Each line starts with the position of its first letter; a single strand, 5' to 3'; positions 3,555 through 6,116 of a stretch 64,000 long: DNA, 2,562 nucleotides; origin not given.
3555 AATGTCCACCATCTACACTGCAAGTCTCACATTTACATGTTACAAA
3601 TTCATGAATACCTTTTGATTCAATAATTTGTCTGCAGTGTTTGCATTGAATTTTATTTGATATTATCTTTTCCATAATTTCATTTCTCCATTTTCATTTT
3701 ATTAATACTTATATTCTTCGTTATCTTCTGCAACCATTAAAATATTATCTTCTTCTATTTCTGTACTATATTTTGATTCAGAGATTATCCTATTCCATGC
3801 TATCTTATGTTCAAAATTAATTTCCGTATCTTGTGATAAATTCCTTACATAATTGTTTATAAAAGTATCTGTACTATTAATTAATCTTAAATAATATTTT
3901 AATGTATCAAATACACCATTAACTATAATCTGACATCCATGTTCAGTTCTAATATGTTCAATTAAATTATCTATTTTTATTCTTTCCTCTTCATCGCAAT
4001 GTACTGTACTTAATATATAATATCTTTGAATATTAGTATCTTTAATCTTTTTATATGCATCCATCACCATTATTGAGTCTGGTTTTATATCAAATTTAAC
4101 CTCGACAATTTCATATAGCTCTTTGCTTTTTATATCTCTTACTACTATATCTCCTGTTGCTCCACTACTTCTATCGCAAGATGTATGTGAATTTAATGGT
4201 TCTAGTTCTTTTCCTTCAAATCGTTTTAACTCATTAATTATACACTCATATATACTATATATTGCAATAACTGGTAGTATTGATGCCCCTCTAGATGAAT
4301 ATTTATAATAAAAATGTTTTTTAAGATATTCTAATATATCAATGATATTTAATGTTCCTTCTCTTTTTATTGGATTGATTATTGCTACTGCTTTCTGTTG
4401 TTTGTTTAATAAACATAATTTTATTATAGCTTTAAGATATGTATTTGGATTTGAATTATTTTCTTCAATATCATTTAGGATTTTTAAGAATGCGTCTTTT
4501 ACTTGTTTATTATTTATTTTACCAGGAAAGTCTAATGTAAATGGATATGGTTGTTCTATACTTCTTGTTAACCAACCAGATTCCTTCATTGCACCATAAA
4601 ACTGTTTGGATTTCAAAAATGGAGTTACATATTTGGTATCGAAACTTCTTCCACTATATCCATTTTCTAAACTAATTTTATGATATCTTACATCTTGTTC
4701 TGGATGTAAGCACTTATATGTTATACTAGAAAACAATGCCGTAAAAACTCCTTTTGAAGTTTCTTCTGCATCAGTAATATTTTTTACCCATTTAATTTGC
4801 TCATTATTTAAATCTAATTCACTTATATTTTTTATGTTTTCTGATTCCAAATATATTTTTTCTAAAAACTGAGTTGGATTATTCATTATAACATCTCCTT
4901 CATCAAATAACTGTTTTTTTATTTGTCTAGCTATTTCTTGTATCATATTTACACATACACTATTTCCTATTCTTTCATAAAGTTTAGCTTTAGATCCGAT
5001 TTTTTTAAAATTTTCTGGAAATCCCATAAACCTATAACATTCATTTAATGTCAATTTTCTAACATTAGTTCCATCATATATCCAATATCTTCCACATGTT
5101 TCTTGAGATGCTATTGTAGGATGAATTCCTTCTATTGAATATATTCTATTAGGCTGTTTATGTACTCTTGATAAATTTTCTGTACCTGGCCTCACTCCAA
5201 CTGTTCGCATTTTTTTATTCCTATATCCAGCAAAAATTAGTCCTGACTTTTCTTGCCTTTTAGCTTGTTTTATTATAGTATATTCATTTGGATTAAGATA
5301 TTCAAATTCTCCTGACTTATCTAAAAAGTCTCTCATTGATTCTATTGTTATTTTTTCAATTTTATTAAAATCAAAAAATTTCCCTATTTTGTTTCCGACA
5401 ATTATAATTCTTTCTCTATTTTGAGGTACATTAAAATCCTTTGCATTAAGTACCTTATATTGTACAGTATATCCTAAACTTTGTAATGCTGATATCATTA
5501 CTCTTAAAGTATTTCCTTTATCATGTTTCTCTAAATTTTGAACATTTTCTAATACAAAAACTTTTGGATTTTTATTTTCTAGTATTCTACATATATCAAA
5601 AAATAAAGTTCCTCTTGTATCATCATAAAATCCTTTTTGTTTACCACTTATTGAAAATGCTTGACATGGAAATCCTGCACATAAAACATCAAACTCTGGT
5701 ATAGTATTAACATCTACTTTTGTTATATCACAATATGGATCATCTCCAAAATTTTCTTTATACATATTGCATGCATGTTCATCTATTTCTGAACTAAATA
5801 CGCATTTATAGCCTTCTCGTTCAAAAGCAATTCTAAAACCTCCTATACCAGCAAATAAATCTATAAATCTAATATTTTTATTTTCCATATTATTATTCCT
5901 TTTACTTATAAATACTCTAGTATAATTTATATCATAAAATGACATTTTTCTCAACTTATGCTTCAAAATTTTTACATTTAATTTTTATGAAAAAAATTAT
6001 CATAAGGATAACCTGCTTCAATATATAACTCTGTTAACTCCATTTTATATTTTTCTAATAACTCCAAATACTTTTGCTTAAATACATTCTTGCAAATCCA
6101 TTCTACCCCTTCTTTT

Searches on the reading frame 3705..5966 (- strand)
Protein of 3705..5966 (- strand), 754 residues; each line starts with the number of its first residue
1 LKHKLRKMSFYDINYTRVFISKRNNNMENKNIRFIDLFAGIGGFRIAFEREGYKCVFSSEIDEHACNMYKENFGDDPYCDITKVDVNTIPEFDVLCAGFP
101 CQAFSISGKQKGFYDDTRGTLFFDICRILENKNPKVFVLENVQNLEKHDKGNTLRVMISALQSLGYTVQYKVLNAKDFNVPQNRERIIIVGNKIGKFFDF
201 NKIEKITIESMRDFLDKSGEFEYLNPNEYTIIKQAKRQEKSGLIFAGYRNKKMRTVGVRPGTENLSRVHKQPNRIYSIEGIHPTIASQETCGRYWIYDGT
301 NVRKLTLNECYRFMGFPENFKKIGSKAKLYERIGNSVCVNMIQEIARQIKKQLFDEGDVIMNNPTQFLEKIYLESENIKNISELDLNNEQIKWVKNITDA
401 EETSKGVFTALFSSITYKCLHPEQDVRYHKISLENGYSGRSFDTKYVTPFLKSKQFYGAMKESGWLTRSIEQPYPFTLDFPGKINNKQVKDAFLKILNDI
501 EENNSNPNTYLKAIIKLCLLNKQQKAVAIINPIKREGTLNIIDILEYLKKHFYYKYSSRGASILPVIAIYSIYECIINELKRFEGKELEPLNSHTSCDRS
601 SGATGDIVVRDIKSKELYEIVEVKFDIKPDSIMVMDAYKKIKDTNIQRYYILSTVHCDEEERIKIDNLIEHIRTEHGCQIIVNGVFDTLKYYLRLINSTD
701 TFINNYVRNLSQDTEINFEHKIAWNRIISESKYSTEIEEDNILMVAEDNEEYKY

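Call 5: search_protein_families(library=pfam, proteins=[window:3705-5966:-], max_evalue=1)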
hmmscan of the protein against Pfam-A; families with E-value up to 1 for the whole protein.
window:3705-5966:- (754 aa): 8 families
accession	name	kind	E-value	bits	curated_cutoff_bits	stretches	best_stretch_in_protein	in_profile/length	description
PF00145.23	DNA_methylase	-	1.1e-93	314.7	22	1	32-351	1-324/324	C-5 cytosine-specific DNA methylase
PF09445.16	Methyltransf_15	-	0.0094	16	22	1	34-72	4-41/165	RNA cap guanine-N2 methyltransferase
PF02475.24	TRM5-TYW2_MTfase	-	0.014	15.7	28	1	26-72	32-79/164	TRM5/TYW2 methyltransferase domain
PF23159.1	WH_Rok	-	0.049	14.2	27.6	1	347-381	19-53/58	Repressor Rok winged helix domain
PF23627.1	LisH_WDR26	-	0.061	13.2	27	1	147-167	9-29/45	WDR26 Lis-homology motif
PF08519.17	RFC1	-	0.13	12.8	23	1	336-409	79-153/158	Replication factor RFC1 C terminal domain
PF09613.16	HrpB1_HrpK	-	0.29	11.2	29.3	1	483-525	55-95/126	Bacterial type III secretion protein (HrpB1_HrpK)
PF16574.10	CEP209_CC5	-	0.86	10.2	25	0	376-403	69-96/128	Coiled-coil region of centrosome protein CE290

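Call 6: search_protein_families(library=padloc, proteins=[window:3705-5966:-], max_evalue=1)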
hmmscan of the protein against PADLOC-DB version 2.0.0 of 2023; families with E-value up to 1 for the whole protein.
window:3705-5966:- (754 aa): 62 families (the best 25 are shown)
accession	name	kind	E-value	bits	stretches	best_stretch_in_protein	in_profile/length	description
PDLC03272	MTase_II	-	2.4e-108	360.9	1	20-356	63-393/407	Type II methyltransferase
PDLC03361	MTase_II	-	2.5e-79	265.2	1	14-355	69-439/455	Type II methyltransferase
PDLC02653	DrmMII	-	4.7e-75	250.6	1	30-356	3-316/333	DrmMII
PDLC03378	MTase_II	-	1.1e-68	230.1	1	31-355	2-332/344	Type II methyltransferase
PDLC03217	MTase_II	-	3.6e-67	225.3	1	27-349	377-697/703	Type II methyltransferase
PDLC03242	MTase_II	-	4.9e-65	218.1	2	3-193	68-261/409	Type II methyltransferase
PDLC03716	oMTase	-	3.4e-62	208.6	2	24-191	30-198/349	orphan methyltransferase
PDLC03234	MTase_II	-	3.4e-54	182.5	2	29-205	2-187/375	Type II methyltransferase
PDLC03286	MTase_II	-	2.6e-52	175.3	1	33-195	2-171/185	Type II methyltransferase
PDLC00026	DruM2|DruM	-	1.1e-51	174.3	1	30-353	3-318/336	DNA cytosine methylase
PDLC03734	oMTase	-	6e-50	168.5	2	31-193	3-169/444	orphan methyltransferase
PDLC00027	DruM2|DruM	-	2.7e-49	166.5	2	27-202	7-183/361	DNA cytosine methylase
PDLC03326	MTase_II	-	6.6e-49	165.2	2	33-198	6-181/412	Type II methyltransferase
PDLC00034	DruM2|DruM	-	6.3e-47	158.1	2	27-195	3-189/457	DNA cytosine methylase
PDLC00031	DruM2|DruM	-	1.3e-46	157.4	2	27-201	7-182/361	DNA cytosine methylase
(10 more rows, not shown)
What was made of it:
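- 3702..5966 (-): Context: 754-aa C5 DNA methyltransferase with an unannotated 400-aa C-terminal extension, another member of the defence island. Pfam DNA_methylase 1.1e-93 and PADLOC MTase_II 2.4e-108 (calls 5, 6).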

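Call 7: search_protein_families(library=ncbifam, proteins=[window:3705-5966:-], max_evalue=1)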
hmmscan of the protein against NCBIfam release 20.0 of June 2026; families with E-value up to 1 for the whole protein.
window:3705-5966:- (754 aa): 2 families
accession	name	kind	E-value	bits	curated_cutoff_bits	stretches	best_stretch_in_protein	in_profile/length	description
TIGR00675.1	dcm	superfamily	1.6e-95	320.5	100.65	1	34-349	1-329/329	DNA (cytosine-5-)-methyltransferase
NF007772.0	PRK10458.1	subfamily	8.8e-52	176.2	710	2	87-352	165-455/472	DNA cytosine methylase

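Call 8: search_protein_families(library=phrogs, proteins=[window:3705-5966:-], max_evalue=1)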
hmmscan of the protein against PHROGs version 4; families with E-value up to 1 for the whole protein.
window:3705-5966:- (754 aa): 16 families
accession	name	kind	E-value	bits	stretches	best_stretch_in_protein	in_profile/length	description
phrog_116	-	other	8.3e-101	339.5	1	17-363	193-503/779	DNA methyltransferase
phrog_363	-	other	1.7e-53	182.9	1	24-351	46-314/327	DNA methyltransferase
phrog_5999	-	other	1.4e-16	61.4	1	32-125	3-103/109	DNA methyltransferase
phrog_36001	-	unknown function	2.8e-15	56.6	2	120-193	489-562/715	-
phrog_16427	-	other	2.1e-13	51.5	2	298-356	113-175/235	DNA methyltransferase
phrog_26324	-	other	9.4e-11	43.1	1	296-353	141-207/210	DNA methyltransferase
phrog_16528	-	other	9.8e-11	42.6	1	246-351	107-219/236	DNA methyltransferase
phrog_17284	-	unknown function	3.4e-08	34.1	1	298-355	155-216/245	-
phrog_13621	-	unknown function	2.5e-06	28.4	1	296-358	48-117/121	-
phrog_757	-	other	1.3e-05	25.5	1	23-141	6-127/247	DNA methyltransferase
phrog_29583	-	other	1.6e-05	24.9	1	92-145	79-131/468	DNA methyltransferase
phrog_23910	-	unknown function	0.00013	23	1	299-353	39-98/99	-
phrog_8411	-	unknown function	0.0058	17.4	1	282-335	148-205/206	-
phrog_12655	-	unknown function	0.023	15.8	1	598-651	13-67/73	-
phrog_31585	-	unknown function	0.043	14.5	1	301-354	11-66/69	-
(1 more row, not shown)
